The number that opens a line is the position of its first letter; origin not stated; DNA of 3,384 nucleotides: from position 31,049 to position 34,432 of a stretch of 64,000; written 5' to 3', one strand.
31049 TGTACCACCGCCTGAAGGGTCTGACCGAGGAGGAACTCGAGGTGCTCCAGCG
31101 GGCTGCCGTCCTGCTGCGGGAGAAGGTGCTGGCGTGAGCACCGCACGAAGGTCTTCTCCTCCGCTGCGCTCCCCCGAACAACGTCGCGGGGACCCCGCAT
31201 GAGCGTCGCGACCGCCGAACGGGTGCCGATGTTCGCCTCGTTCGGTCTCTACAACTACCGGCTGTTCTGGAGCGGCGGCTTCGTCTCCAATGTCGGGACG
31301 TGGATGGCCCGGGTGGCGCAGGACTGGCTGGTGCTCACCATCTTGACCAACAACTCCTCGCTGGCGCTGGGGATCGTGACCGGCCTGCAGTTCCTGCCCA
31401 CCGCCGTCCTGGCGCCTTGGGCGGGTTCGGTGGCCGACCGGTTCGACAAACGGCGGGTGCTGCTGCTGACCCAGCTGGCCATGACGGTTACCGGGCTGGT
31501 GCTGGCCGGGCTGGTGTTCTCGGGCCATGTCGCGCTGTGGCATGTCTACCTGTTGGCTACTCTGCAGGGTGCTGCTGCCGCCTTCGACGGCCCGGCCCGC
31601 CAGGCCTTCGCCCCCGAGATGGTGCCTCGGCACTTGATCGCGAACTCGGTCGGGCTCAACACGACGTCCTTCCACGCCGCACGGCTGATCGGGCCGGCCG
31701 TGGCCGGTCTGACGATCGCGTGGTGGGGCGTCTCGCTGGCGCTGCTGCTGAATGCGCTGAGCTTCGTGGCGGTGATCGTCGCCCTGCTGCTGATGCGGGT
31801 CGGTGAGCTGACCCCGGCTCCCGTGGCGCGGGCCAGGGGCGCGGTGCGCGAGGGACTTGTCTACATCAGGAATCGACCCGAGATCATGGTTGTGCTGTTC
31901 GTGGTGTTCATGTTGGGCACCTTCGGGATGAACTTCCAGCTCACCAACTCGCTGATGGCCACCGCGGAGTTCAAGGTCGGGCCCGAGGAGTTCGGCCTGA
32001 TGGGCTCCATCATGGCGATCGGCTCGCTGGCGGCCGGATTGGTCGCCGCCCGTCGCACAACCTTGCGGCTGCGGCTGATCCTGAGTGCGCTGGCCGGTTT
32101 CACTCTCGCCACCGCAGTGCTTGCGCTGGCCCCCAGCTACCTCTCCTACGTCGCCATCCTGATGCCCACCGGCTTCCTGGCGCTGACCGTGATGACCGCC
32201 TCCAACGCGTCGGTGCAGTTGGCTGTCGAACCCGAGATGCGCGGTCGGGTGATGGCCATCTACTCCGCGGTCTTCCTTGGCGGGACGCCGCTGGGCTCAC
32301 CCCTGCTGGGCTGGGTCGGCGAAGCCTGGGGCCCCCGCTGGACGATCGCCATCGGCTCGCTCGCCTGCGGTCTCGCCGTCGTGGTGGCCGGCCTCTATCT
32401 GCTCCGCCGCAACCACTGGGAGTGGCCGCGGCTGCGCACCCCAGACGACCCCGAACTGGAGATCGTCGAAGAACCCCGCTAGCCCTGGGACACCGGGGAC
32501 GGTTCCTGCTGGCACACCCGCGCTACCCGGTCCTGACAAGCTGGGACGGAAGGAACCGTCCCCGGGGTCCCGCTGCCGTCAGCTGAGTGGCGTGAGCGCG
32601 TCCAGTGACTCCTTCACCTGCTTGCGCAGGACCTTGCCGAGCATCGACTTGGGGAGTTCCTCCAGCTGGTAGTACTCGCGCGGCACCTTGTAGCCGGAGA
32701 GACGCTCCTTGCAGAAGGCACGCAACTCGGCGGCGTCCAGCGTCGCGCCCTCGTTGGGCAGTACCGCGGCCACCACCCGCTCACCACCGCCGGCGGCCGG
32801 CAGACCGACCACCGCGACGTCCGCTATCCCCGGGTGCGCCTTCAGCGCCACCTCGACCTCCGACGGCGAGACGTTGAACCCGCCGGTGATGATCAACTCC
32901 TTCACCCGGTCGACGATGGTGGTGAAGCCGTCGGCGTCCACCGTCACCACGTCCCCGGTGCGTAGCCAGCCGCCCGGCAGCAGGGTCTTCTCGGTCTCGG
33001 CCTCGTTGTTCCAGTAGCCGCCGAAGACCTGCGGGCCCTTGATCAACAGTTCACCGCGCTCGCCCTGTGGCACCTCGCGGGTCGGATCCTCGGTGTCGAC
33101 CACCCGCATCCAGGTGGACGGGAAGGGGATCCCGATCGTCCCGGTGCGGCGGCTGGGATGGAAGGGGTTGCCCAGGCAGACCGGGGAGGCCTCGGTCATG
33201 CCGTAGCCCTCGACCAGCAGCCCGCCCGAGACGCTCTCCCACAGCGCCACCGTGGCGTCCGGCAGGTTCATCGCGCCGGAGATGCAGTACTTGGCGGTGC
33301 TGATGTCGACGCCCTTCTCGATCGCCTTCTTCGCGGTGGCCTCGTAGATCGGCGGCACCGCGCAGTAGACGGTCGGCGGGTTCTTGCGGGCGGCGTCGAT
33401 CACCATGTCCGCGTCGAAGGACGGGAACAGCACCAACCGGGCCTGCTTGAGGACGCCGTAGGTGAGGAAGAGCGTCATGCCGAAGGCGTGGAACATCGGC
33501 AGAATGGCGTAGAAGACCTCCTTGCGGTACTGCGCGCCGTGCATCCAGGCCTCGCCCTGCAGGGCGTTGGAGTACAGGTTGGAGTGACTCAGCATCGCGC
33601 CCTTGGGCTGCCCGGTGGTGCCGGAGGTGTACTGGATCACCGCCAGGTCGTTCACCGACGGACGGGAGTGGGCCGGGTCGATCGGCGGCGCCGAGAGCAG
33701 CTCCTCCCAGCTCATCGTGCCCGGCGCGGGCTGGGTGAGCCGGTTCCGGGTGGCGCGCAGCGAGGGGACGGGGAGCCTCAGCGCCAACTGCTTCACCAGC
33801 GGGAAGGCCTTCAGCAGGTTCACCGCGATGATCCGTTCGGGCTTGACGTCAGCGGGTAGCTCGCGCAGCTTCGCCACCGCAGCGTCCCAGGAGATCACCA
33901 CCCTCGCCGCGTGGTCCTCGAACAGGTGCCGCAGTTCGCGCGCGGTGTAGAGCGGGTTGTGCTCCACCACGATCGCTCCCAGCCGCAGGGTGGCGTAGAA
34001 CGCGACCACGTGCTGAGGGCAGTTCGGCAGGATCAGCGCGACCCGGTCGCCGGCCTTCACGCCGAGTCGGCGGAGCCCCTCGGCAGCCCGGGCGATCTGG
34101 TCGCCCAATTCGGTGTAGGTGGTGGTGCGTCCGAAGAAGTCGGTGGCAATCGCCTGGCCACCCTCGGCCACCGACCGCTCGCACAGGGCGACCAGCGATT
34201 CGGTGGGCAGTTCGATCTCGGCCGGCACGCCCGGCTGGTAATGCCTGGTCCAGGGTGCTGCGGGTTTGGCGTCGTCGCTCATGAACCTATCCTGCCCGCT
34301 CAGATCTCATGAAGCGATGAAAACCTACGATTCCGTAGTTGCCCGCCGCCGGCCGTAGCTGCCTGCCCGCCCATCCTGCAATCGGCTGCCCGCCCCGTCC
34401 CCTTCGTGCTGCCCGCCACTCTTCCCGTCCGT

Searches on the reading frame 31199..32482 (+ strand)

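Call 52: search_protein_families(library=pfam, proteins=[window:31199-32482:+], max_evalue=0.0001)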
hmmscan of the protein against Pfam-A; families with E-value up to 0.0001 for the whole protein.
window:31199-32482:+ (427 aa): 2 families
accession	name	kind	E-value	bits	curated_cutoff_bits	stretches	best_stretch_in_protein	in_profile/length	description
PF05977.19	MFS_3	-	5.6e-52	177.3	27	1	12-403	4-394/524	Transmembrane secretion effector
PF07690.21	MFS_1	-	2.1e-39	135.9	33.4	2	24-246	2-223/347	Major Facilitator Superfamily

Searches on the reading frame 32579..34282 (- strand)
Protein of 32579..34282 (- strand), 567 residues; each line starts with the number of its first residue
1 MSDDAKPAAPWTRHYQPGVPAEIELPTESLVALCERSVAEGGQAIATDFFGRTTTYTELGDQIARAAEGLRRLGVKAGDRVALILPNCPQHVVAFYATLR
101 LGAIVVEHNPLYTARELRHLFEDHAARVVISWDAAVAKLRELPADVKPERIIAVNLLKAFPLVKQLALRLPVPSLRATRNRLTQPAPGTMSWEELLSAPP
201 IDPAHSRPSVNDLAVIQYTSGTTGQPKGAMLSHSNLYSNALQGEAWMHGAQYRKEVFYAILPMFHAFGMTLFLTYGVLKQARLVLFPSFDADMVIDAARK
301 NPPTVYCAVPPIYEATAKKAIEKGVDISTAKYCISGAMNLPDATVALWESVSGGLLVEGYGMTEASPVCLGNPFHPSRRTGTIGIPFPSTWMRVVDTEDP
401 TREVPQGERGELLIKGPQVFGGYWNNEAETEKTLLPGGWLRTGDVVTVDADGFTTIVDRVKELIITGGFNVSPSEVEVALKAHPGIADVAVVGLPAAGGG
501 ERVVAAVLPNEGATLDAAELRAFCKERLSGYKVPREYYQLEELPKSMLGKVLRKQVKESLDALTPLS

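Call 52: search_protein_families(library=pfam, proteins=[window:32579-34282:-], max_evalue=0.0001)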
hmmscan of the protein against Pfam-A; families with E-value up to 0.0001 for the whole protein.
window:32579-34282:- (567 aa): 2 families
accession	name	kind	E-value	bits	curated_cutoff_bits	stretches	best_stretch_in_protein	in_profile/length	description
PF00501.34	AMP-binding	-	5e-89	299.2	29.9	1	35-424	2-384/384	AMP-binding enzyme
PF13193.12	AMP-binding_C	-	3.9e-16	60.2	24.5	1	475-550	1-76/76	AMP-binding enzyme C-terminal domain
